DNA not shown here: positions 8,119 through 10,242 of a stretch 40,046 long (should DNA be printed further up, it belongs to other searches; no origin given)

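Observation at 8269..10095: Cytoplasmic family-1 solute-binding domain fused to a winged-helix DNA-binding domain: candidate new regulator architecture (copy 1)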

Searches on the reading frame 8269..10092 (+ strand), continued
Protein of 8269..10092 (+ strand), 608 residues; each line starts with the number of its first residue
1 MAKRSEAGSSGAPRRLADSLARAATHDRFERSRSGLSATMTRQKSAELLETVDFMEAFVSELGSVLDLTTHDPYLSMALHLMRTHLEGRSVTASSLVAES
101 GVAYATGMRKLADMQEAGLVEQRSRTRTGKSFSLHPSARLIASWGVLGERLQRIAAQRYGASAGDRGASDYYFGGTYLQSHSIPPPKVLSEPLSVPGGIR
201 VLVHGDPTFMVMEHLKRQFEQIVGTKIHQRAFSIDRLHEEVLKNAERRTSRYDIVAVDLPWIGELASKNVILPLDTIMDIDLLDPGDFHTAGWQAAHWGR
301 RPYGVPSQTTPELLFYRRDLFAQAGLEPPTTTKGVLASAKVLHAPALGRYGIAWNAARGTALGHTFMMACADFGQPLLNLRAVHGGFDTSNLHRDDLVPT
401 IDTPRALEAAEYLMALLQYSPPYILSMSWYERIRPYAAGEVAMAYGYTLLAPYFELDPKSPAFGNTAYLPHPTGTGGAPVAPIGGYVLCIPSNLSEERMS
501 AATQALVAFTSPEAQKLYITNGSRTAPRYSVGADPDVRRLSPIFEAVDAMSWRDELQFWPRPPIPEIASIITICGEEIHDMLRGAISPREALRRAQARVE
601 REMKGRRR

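Call 84: get_annotated_region(hit=H72, flank=6000)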
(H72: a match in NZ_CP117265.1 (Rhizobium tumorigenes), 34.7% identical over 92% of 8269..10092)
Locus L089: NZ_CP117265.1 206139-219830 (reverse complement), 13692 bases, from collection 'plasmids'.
description: Rhizobium tumorigenes strain 932 plasmid unnamed2, complete sequence
organism: Rhizobium tumorigenes (NCBI taxid 2041385)
taxonomy: Bacteria; Pseudomonadota; Alphaproteobacteria; Hyphomicrobiales; Rhizobiaceae; Rhizobium; Rhizobium tumorigenes
host: -; source: Rubus sp.,pure bacterial culture,Aerial tumor; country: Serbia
typing (MOB-suite, as given by PLSDB): non-mobilizable
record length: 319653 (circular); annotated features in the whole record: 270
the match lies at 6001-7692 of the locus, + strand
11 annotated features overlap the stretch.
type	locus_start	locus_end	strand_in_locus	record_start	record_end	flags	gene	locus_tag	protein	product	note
CDS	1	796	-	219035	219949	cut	-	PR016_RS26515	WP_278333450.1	intradiol ring-cleavage dioxygenase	-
CDS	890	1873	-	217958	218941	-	-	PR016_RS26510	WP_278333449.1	zinc-binding dehydrogenase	-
CDS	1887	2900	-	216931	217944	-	-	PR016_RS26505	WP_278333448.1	Gfo/Idh/MocA family oxidoreductase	-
CDS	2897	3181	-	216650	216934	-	-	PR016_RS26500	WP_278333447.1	YciI family protein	-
CDS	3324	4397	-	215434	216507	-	-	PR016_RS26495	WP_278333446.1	2,3-butanediol dehydrogenase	-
CDS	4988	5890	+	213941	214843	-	-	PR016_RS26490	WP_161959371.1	NAD(P)-dependent oxidoreductase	-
CDS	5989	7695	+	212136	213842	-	-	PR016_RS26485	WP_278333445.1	extracellular solute-binding protein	-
CDS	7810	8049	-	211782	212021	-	-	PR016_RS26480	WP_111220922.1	flagellar hook protein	-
CDS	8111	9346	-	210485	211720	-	-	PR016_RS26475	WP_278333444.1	HlyD family efflux transporter periplasmic adaptor subunit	-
CDS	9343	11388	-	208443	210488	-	-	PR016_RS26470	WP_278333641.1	peptidase domain-containing ABC transporter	-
CDS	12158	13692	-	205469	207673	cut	-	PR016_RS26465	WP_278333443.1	TonB-dependent siderophore receptor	GO:0015891 - siderophore transport [Evidence IEA]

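Call 85: get_annotated_region(hit=H74, flank=6000)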
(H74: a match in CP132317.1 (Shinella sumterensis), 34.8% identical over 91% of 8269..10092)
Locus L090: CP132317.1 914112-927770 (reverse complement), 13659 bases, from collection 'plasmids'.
description: Shinella sumterensis strain UPHL-collab-3 plasmid unnamed1, complete sequence
organism: Shinella sumterensis (NCBI taxid 1967501)
taxonomy: Bacteria; Pseudomonadota; Alphaproteobacteria; Hyphomicrobiales; Rhizobiaceae; Shinella; Shinella sumterensis
host: -; source: Homo sapiens; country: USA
typing (MOB-suite, as given by PLSDB): non-mobilizable
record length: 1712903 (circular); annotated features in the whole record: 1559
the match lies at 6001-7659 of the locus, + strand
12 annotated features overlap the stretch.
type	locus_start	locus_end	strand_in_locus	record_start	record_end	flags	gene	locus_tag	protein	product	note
CDS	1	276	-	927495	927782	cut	-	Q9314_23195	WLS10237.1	YciI family protein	-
CDS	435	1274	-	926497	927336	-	-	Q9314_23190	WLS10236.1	sugar phosphate isomerase/epimerase family protein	-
CDS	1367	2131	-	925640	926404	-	-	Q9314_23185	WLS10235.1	SDR family oxidoreductase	-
CDS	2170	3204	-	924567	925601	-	-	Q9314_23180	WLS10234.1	ABC transporter permease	-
CDS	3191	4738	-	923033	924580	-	-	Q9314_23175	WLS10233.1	sugar ABC transporter ATP-binding protein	-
CDS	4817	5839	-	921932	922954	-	-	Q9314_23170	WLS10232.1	sugar ABC transporter substrate-binding protein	-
CDS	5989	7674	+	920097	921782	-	-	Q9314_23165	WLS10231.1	extracellular solute-binding protein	-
CDS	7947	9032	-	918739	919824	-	-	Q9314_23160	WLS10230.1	alpha/beta fold hydrolase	-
CDS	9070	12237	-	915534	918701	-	-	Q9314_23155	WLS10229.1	cytochrome P450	-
CDS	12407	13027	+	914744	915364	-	-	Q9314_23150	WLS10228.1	TetR/AcrR family transcriptional regulator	-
CDS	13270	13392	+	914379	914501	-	-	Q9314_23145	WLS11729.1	hypothetical protein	-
CDS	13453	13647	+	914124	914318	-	-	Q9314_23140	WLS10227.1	hypothetical protein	-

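Call 86: get_annotated_region(hit=H76, flank=6000)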
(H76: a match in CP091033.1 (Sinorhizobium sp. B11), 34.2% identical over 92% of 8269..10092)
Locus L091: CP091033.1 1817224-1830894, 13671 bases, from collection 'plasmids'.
description: Sinorhizobium sp. B11 plasmid p1, complete sequence
organism: Sinorhizobium sp. B11 (NCBI taxid 2904803)
taxonomy: Bacteria; Pseudomonadota; Alphaproteobacteria; Hyphomicrobiales; Rhizobiaceae; Sinorhizobium; Sinorhizobium sp. B11
host: -; source: soybean,TY,soil; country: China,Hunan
typing (MOB-suite, as given by PLSDB): non-mobilizable; mating-pair formation MPF_T
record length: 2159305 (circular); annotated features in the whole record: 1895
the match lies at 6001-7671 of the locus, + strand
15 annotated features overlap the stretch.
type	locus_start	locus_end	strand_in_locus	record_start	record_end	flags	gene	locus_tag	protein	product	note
CDS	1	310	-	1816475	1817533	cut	-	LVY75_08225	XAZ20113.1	SDR family oxidoreductase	-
CDS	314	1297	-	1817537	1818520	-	-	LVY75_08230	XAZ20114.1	zinc-binding dehydrogenase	-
CDS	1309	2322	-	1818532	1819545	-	-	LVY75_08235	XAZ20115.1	Gfo/Idh/MocA family oxidoreductase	-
CDS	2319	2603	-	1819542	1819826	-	-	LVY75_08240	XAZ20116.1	YciI family protein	-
CDS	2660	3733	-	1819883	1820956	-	-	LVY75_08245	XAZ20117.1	2,3-butanediol dehydrogenase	-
CDS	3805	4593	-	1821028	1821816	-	-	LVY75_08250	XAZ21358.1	glucose 1-dehydrogenase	-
CDS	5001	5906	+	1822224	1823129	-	-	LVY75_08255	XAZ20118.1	NAD(P)-dependent oxidoreductase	-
CDS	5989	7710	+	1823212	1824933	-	-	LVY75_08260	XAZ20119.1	extracellular solute-binding protein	-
CDS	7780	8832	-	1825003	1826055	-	-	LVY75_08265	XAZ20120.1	2-dehydropantoate 2-reductase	-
CDS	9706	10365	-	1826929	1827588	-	-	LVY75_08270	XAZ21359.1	DUF1684 domain-containing protein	-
CDS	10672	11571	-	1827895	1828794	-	-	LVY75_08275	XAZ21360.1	LysR family transcriptional regulator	-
CDS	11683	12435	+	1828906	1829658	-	-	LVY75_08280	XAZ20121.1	glucose 1-dehydrogenase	-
CDS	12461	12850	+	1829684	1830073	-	-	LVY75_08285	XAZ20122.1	nuclear transport factor 2 family protein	-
CDS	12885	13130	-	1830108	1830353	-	-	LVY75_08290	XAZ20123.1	hypothetical protein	-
CDS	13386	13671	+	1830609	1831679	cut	-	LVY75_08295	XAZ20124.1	hypothetical protein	-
